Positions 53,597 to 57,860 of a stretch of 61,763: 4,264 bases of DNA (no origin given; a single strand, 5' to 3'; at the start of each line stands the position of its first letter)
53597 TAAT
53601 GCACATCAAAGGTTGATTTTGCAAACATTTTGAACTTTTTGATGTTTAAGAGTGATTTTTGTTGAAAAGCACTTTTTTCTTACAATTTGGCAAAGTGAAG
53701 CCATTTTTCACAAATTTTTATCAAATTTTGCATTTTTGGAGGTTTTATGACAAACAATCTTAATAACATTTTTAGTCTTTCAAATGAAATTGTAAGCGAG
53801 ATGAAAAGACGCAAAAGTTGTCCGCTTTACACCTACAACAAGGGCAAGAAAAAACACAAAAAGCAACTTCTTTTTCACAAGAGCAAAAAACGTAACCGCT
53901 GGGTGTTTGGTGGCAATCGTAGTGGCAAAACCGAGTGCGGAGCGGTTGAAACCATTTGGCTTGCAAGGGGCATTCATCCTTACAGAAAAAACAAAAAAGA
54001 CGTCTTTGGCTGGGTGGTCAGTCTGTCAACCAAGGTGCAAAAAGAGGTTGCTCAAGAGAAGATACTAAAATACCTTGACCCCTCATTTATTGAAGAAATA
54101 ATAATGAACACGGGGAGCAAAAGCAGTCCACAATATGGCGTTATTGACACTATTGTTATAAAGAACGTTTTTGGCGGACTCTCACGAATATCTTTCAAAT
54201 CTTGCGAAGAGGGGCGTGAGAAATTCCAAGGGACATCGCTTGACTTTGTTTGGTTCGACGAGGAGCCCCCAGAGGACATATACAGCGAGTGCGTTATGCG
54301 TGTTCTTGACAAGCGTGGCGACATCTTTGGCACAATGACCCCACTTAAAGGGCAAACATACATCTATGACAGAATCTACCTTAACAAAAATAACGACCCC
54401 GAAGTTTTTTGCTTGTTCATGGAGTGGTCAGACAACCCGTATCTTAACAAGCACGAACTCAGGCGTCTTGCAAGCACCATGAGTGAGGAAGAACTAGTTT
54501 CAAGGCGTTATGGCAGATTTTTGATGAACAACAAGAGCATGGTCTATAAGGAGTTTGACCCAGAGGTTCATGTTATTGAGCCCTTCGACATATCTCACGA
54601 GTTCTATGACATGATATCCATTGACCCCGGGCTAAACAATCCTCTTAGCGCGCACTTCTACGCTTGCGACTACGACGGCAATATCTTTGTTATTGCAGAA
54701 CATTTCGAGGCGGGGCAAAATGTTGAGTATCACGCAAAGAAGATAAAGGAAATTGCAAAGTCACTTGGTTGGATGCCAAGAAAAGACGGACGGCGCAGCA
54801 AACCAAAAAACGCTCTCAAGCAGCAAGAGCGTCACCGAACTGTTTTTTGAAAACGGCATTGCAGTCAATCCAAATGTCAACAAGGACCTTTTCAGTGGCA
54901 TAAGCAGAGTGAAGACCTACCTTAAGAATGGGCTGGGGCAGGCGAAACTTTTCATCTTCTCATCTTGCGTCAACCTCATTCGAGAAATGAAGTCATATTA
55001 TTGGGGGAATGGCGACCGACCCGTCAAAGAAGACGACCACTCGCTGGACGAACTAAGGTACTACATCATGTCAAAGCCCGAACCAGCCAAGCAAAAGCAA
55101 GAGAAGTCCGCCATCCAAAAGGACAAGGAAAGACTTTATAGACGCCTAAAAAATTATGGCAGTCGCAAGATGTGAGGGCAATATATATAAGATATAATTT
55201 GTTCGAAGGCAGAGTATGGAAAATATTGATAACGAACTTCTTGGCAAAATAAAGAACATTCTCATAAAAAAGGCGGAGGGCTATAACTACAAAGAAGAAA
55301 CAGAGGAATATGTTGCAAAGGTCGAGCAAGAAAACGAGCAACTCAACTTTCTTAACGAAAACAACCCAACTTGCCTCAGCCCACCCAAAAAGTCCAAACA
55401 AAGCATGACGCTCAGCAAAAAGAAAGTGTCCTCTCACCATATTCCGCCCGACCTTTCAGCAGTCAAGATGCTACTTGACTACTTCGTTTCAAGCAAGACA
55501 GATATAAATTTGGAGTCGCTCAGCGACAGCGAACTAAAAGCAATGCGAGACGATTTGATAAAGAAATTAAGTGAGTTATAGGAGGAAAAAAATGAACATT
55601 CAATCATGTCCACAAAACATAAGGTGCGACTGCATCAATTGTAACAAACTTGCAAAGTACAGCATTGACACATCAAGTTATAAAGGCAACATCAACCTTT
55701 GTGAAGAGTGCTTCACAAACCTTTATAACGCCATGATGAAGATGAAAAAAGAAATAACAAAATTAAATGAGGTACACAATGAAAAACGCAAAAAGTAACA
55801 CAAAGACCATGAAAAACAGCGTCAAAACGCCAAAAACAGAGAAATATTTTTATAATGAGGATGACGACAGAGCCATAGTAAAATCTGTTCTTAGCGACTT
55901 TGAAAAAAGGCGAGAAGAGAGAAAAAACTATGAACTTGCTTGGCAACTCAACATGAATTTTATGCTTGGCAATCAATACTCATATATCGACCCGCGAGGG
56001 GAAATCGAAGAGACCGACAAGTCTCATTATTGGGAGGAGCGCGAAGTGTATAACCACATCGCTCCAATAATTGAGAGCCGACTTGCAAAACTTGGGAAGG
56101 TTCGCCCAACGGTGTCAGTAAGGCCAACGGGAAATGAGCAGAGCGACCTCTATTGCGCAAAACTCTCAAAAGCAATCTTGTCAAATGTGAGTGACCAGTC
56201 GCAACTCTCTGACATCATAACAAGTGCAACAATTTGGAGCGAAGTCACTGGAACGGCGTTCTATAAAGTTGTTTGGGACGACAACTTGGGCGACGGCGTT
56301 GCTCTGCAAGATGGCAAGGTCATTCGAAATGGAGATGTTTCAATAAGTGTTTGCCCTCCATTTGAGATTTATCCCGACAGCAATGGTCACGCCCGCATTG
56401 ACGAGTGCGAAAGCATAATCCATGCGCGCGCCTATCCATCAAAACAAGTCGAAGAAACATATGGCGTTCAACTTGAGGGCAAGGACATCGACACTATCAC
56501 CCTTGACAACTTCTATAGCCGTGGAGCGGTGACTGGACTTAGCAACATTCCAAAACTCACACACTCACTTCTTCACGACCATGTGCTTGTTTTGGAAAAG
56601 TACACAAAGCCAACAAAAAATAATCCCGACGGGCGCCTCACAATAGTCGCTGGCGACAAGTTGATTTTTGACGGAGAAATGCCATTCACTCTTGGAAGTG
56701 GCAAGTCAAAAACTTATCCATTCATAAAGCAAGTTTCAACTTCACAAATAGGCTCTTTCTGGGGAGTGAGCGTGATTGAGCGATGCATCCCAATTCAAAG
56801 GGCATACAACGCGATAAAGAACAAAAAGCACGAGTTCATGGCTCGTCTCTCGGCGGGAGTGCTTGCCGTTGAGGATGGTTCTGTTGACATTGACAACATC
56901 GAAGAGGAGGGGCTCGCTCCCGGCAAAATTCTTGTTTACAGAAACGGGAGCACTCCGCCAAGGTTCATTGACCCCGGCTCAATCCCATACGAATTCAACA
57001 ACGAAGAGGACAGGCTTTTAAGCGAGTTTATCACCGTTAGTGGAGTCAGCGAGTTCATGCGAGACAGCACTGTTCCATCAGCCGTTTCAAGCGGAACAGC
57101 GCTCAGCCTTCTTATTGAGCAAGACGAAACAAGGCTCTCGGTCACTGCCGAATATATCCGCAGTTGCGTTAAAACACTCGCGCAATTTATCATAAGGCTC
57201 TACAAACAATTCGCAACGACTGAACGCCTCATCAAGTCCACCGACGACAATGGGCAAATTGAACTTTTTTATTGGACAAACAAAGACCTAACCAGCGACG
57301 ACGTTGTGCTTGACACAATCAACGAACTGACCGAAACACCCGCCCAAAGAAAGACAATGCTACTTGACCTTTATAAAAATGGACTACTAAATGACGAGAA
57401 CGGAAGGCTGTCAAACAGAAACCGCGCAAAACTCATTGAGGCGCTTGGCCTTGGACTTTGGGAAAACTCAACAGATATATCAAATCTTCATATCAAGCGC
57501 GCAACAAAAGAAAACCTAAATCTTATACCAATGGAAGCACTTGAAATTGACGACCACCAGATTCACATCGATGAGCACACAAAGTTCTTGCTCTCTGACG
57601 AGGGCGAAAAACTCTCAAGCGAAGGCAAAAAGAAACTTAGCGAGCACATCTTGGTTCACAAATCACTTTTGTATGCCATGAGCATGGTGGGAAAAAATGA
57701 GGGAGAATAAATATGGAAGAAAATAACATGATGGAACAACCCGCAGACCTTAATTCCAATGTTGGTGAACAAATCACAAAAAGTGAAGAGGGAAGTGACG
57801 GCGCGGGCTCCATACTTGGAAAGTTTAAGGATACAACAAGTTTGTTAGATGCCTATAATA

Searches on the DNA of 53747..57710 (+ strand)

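Call 7: search_dna_similar(query=window:53747-57710:+, collection=phages, mode=distant, max_rows=15)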
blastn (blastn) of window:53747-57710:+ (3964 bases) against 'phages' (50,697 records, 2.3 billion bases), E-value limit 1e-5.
No match.
